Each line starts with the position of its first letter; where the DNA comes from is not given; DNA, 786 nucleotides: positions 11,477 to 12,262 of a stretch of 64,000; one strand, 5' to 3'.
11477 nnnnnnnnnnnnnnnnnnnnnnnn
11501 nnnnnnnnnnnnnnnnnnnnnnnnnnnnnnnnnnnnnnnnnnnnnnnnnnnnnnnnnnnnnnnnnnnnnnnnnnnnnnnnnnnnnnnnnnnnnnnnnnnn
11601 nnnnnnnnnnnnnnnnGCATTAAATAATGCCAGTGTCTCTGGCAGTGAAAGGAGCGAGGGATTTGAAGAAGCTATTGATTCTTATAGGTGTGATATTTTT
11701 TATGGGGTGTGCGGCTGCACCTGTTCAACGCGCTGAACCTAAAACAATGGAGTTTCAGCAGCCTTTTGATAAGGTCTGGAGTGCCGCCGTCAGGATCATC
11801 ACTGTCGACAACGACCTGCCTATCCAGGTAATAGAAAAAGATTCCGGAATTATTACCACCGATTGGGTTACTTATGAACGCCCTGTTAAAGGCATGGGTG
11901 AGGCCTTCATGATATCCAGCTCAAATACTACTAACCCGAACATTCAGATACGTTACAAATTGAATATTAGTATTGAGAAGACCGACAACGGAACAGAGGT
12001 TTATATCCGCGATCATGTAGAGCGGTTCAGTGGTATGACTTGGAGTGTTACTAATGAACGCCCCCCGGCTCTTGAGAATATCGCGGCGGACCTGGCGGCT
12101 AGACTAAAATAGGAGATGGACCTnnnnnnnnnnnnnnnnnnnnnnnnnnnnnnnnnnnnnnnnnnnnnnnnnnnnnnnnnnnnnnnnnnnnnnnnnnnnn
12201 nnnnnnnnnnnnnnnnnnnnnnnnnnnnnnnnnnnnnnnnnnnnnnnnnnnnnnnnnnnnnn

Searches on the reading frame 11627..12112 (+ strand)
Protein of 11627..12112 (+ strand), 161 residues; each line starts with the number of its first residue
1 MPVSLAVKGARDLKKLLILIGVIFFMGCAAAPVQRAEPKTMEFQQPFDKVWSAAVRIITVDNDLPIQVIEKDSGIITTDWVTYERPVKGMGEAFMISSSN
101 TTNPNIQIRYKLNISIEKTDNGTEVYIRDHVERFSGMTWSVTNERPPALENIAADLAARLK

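Call 9: search_protein_families(library=pfam, proteins=[window:11627-12112:+], max_evalue=0.01)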
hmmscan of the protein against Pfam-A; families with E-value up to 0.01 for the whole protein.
window:11627-12112:+ (161 aa): 2 families
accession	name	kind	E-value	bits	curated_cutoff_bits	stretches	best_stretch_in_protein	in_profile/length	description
PF06804.17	Lipoprotein_18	-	2e-06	27.5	25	1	48-128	83-156/323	NlpB/DapX lipoprotein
PF12100.13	DUF3576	-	0.0077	16.9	25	0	50-102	7-57/101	Domain of unknown function (DUF3576)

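Call 31: search_protein_families(library=padloc, proteins=[window:11627-12112:+], max_evalue=0.01)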
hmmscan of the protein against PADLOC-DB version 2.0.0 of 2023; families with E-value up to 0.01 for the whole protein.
window:11627-12112:+ (161 aa): 0 families

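Call 58: search_protein_families(library=phrogs, proteins=[window:11627-12112:+], max_evalue=0.001)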
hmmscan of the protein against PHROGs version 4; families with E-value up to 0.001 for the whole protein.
window:11627-12112:+ (161 aa): 0 families
